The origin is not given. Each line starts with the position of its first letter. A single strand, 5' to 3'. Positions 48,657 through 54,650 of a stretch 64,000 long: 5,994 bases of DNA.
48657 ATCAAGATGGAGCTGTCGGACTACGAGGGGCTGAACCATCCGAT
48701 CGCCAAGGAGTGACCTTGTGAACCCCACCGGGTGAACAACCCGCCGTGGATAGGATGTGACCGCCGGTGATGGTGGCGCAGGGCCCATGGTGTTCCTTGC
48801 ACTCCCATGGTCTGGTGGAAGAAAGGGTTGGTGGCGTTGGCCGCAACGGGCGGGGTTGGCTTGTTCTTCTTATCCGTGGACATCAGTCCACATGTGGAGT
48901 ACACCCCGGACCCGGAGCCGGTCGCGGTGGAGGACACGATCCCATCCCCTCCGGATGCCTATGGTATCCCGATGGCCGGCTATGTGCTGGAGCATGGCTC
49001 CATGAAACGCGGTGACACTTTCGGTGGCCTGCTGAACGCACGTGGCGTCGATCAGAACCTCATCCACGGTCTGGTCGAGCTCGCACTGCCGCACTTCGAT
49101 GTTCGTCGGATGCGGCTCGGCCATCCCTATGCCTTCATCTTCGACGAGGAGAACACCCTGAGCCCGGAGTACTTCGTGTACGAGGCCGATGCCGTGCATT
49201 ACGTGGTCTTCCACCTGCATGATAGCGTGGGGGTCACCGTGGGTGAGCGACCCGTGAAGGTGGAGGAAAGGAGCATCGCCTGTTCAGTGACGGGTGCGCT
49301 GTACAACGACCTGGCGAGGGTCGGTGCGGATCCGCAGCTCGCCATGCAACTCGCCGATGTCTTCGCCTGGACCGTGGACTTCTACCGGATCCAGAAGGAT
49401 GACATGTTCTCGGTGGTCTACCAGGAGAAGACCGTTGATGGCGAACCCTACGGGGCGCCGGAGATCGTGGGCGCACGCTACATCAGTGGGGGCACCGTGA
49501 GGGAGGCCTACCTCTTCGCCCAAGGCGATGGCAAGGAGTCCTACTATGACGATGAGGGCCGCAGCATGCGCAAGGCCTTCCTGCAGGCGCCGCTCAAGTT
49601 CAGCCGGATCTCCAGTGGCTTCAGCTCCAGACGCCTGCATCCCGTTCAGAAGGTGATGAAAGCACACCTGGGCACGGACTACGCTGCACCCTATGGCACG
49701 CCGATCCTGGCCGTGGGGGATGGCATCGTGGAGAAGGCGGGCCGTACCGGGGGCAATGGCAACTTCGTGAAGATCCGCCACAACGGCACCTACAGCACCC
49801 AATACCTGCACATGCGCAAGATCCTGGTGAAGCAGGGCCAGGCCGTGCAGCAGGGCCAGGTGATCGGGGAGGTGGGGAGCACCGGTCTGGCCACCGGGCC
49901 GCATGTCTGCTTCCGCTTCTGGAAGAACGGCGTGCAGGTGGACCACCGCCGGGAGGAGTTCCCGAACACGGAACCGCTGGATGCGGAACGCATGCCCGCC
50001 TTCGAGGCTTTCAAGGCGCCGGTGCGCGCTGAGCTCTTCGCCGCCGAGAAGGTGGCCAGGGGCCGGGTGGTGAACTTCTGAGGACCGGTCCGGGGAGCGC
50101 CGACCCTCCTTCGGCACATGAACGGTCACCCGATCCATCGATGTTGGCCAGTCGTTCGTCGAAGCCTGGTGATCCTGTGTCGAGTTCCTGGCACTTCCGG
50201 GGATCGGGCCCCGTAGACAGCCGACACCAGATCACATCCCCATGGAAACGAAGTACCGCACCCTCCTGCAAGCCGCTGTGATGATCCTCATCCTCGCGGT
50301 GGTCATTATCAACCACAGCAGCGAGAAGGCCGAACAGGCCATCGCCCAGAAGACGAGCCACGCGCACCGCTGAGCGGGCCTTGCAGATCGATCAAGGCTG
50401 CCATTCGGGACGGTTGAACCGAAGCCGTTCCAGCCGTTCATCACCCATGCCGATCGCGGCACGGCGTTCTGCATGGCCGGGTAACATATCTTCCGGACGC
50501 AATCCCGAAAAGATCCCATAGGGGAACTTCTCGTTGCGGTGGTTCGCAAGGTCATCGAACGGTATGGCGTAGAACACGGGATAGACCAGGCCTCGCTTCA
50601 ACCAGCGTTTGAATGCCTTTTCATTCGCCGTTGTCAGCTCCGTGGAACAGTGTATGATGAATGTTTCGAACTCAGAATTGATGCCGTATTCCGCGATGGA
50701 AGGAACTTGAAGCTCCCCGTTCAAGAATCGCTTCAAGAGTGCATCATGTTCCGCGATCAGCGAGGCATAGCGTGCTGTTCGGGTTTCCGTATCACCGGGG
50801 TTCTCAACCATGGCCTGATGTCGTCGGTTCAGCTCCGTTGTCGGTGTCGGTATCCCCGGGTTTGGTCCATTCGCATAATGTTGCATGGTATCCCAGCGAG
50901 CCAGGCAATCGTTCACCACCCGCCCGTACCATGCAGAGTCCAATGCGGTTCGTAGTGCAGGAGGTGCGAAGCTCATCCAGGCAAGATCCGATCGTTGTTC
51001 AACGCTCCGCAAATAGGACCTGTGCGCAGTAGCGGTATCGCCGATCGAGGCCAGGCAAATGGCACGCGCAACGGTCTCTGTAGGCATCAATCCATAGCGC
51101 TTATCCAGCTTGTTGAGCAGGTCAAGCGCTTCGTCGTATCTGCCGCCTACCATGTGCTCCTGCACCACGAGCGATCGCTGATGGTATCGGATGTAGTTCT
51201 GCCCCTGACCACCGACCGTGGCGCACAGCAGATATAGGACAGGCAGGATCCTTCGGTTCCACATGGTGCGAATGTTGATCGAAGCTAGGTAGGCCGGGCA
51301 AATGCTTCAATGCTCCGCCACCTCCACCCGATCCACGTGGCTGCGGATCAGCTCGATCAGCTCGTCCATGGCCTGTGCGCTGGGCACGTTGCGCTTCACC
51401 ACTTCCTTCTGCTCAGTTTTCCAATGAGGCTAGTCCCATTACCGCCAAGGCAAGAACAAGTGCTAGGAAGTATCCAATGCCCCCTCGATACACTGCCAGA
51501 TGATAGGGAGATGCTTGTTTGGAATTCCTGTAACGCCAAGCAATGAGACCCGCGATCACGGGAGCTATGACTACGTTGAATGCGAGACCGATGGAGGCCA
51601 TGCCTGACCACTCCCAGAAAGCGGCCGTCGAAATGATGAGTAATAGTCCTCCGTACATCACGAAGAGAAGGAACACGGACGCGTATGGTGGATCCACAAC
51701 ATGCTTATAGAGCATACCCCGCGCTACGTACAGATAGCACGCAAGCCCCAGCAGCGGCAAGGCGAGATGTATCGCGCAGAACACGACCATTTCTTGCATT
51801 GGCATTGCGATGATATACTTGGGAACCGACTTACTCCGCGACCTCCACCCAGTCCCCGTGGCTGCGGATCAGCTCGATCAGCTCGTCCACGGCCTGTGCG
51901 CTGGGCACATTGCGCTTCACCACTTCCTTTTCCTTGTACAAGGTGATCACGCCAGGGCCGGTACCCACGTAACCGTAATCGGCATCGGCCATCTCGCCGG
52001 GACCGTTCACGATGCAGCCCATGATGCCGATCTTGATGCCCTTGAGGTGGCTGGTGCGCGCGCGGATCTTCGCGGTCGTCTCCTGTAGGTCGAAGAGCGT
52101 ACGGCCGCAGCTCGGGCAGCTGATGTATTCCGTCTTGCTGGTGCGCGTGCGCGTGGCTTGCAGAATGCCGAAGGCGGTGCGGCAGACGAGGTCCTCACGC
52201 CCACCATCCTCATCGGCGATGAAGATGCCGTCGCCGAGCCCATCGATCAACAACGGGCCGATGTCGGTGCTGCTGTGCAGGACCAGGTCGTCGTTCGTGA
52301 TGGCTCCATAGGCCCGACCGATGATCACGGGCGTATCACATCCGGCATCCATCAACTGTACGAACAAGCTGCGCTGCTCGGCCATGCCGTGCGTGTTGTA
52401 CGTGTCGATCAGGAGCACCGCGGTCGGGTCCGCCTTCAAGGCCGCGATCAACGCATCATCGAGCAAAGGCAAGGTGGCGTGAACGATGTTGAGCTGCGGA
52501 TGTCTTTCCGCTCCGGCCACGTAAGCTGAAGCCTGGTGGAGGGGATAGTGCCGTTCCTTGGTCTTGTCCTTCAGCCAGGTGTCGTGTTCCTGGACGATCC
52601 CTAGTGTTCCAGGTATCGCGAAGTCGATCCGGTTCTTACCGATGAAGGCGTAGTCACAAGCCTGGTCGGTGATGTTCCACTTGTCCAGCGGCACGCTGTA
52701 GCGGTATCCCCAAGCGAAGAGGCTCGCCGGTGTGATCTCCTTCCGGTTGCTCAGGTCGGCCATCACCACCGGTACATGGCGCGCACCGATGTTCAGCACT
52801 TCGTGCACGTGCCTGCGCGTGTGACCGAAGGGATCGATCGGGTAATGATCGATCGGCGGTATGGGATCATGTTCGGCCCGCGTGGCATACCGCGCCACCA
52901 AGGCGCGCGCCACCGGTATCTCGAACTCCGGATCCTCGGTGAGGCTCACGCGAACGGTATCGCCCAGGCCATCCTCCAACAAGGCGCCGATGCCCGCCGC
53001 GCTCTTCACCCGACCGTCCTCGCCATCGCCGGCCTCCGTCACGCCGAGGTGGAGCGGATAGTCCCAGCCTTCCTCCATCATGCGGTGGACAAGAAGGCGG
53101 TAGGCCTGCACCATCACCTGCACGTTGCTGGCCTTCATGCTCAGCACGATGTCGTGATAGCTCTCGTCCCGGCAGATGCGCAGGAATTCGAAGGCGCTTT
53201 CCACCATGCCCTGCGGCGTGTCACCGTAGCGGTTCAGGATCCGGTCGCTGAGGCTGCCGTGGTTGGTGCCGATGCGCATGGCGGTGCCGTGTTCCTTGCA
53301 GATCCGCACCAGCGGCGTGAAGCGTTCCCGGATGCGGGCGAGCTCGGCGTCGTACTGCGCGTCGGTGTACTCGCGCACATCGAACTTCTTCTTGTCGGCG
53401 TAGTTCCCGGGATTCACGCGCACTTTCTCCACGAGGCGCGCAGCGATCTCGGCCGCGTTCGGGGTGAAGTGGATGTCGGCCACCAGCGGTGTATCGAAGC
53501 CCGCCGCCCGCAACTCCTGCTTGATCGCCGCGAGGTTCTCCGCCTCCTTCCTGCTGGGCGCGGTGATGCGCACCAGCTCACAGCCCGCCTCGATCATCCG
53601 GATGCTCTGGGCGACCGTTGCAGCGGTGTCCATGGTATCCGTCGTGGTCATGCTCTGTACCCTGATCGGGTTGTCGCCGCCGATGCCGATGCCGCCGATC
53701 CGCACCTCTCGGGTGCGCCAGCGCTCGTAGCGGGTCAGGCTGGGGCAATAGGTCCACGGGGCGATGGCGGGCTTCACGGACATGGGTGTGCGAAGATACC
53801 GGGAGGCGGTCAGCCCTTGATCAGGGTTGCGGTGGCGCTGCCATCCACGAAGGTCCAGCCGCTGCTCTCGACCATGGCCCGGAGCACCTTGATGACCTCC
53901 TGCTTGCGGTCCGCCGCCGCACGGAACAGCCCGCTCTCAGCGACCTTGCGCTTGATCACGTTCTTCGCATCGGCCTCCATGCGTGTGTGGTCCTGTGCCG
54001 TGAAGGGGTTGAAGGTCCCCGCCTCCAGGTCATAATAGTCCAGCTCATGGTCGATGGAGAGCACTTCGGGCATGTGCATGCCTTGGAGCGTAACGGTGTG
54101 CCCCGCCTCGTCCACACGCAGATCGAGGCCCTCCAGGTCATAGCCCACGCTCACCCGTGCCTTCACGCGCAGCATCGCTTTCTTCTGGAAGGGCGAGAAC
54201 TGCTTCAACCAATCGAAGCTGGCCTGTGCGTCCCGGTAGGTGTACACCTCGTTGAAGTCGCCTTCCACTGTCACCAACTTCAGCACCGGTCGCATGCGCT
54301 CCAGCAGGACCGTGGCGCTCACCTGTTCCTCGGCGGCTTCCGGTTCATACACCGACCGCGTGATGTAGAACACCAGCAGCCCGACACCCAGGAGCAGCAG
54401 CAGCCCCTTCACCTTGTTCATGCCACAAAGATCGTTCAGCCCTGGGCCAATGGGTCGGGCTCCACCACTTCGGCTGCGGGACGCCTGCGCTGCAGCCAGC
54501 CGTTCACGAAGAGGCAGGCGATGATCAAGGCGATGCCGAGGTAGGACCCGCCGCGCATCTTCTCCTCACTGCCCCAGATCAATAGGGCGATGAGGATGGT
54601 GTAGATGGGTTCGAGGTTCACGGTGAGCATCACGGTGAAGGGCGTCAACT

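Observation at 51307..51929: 96-nt duplication of the ispG 3' end brackets a single-gene AT-richer cassette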

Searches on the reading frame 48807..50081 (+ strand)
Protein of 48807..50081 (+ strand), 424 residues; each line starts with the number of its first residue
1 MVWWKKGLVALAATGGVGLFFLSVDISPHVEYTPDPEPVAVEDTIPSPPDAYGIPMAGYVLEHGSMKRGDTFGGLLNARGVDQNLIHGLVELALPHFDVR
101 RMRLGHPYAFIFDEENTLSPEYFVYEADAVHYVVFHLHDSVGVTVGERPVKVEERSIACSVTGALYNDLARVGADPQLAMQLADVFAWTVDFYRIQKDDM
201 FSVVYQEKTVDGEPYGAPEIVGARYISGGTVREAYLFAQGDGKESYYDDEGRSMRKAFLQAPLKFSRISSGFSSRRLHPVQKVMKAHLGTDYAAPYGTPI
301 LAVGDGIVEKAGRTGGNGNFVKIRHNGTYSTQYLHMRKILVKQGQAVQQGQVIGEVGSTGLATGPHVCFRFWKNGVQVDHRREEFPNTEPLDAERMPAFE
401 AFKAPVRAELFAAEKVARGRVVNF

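Call 6: search_protein_families(library=pfam, proteins=[window:48807-50081:+], max_evalue=0.01)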
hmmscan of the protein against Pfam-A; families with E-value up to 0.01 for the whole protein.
window:48807-50081:+ (424 aa): 3 families
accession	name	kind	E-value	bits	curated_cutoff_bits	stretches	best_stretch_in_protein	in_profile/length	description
PF01551.29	Peptidase_M23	-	2.4e-32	111.4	28.7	1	286-379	2-95/96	Peptidase family M23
PF19425.4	Csd3_N2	-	2.2e-11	44.2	27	1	154-273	6-121/122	Csd3 second domain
PF13533.13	Biotin_lipoyl_2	-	0.0081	16.4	29.8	0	338-355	13-30/32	Biotin-lipoyl like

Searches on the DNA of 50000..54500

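Call 99: search_rna_families(source=window, start=50000, end=54500, threshold=evalue, max_evalue=1)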
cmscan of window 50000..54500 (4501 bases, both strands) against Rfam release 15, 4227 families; matches with E-value up to 1: 1.
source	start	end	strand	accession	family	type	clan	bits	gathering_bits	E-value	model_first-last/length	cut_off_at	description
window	54049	54115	+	RF00647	MIR164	Gene; miRNA;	-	20.7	64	0.96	1-68/68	no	MIR164 microRNA precursor family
